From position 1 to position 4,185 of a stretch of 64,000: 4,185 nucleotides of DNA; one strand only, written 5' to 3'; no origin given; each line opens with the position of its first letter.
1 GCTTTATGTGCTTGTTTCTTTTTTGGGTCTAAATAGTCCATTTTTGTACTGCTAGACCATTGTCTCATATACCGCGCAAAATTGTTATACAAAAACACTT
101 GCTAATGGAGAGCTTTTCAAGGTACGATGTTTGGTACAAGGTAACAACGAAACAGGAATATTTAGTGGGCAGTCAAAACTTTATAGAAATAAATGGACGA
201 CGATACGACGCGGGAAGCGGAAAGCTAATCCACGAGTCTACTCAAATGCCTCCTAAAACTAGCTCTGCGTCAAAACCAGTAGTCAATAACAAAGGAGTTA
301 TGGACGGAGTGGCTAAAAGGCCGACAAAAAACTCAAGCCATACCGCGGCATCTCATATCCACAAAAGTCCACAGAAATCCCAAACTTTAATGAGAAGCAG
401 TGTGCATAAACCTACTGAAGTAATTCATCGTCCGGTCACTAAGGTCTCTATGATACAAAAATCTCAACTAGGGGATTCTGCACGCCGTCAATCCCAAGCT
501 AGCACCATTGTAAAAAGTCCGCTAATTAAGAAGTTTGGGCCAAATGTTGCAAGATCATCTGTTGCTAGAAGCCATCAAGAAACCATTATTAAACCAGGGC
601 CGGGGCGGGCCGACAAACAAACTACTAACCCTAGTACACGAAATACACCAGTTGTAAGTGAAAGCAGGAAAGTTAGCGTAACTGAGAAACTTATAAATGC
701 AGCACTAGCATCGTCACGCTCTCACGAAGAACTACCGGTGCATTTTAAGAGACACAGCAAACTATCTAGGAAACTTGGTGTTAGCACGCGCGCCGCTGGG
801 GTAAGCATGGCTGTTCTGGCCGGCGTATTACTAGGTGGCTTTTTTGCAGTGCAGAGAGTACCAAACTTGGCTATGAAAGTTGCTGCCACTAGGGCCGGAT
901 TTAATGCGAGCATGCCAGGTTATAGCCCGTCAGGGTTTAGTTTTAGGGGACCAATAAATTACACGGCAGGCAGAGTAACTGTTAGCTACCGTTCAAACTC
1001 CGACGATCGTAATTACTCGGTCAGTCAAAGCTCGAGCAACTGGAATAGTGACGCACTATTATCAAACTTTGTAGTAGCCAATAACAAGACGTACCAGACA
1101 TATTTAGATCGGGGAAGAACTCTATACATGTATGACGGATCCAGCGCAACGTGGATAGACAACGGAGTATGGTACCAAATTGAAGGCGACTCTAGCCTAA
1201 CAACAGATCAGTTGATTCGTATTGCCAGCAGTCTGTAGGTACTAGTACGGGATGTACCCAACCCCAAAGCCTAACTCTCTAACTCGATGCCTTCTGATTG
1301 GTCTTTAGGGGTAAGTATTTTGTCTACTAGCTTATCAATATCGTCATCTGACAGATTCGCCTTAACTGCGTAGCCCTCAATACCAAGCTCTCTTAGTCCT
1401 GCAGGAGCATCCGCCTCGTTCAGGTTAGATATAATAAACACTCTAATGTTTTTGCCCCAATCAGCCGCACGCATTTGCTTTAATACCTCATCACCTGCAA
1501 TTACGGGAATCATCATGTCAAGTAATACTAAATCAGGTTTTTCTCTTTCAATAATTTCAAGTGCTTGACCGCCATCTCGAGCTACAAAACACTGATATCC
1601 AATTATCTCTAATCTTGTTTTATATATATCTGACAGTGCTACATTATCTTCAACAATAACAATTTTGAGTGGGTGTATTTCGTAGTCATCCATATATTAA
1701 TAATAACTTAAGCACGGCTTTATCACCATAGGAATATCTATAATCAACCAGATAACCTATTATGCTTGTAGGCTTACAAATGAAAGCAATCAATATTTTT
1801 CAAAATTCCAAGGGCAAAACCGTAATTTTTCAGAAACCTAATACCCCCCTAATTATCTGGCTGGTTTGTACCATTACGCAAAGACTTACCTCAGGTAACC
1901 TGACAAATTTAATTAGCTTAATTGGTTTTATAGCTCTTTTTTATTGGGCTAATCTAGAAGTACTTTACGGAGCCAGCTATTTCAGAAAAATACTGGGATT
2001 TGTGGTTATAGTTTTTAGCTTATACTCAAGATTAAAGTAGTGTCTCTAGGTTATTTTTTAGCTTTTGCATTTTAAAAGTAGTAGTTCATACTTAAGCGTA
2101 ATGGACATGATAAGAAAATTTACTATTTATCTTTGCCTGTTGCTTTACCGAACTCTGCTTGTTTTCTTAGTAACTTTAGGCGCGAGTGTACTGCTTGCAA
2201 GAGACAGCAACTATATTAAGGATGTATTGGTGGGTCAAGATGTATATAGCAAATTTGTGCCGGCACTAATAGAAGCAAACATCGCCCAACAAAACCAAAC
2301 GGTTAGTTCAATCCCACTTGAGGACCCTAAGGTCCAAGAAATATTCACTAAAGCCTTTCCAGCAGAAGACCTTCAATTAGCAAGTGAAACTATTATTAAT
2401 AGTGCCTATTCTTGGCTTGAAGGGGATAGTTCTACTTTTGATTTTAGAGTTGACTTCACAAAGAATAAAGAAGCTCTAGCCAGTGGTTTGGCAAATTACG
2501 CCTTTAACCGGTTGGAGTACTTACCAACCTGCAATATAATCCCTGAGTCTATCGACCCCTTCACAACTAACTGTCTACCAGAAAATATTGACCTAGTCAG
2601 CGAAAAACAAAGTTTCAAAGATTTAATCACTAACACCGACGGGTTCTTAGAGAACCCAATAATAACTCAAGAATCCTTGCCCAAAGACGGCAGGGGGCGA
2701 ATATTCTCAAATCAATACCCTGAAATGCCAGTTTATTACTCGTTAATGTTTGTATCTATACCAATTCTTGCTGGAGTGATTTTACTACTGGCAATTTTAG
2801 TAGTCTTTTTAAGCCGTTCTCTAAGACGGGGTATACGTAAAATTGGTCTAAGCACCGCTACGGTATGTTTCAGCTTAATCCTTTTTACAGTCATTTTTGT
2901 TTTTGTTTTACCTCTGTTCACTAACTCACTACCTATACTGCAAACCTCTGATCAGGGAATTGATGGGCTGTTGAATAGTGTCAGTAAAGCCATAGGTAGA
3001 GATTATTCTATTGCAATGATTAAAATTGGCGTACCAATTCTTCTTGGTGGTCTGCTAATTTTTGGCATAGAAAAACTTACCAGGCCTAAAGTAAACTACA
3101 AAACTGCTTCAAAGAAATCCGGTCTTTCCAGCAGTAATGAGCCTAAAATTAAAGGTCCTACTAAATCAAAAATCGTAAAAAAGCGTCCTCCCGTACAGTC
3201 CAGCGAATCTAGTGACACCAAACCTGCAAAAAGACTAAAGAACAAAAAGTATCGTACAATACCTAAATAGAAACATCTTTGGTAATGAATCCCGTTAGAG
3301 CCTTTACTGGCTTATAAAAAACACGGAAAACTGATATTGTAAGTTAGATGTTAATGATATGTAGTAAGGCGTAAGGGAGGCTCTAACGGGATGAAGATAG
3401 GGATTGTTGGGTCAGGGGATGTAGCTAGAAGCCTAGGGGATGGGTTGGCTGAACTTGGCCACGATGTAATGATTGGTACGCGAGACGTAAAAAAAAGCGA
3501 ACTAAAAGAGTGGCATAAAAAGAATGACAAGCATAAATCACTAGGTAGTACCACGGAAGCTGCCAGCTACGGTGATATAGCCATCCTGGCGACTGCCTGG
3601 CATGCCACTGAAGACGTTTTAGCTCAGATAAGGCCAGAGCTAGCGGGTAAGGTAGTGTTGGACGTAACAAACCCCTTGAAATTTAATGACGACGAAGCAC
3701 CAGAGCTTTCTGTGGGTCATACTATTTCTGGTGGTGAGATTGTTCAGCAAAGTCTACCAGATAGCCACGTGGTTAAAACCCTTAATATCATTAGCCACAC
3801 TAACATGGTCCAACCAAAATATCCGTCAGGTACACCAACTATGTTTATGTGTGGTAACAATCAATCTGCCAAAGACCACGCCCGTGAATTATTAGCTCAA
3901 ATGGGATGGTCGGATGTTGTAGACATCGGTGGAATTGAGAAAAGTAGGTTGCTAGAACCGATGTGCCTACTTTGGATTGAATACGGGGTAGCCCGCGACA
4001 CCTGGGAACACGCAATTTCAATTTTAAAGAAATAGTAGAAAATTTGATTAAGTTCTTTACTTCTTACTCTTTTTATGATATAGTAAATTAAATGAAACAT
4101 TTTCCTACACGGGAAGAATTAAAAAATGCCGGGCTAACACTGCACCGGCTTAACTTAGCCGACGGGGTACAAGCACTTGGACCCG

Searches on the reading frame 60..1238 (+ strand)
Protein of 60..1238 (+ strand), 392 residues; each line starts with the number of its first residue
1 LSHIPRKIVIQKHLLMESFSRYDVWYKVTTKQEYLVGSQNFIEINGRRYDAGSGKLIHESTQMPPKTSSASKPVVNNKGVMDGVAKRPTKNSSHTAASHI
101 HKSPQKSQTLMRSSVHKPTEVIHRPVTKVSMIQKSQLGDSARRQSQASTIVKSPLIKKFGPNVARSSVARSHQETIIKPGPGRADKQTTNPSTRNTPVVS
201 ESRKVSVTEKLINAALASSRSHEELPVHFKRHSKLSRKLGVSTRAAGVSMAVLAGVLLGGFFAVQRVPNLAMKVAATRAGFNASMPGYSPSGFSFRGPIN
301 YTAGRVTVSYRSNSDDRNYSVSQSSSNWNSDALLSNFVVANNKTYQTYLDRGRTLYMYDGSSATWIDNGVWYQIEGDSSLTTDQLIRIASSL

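Call 15: search_protein_families(library=pfam, proteins=[window:60-1238:+])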
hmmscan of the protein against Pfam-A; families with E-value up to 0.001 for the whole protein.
window:60-1238:+ (392 aa): 1 family
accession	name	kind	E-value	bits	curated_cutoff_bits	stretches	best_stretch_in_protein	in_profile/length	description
PF14285.11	DUF4367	-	9.2e-05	23.3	22.1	1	286-392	4-110/110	Domain of unknown function (DUF4367)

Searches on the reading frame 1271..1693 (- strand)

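Call 44: search_protein_families(library=pfam, proteins=[window:1271-1693:-])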
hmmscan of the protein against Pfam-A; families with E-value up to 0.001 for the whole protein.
window:1271-1693:- (140 aa): 1 family
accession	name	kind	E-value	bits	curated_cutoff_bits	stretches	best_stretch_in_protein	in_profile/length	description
PF00072.30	Response_reg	-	1.5e-17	64.2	30.2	1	11-113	1-101/111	Response regulator receiver domain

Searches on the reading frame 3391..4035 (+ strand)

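Call 15: search_protein_families(library=pfam, proteins=[window:3391-4035:+])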
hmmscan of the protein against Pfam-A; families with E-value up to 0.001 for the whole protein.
window:3391-4035:+ (214 aa): 2 families
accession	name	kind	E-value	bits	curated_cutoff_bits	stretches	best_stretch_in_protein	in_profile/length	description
PF03807.23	F420_oxidored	-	2.2e-16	60.7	21.6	1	2-95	1-94/94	NADP oxidoreductase coenzyme F420-dependent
PF07991.19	KARI_N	-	0.00037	20.6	20.6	1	2-92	6-93/165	Acetohydroxy acid isomeroreductase, NADPH-binding domain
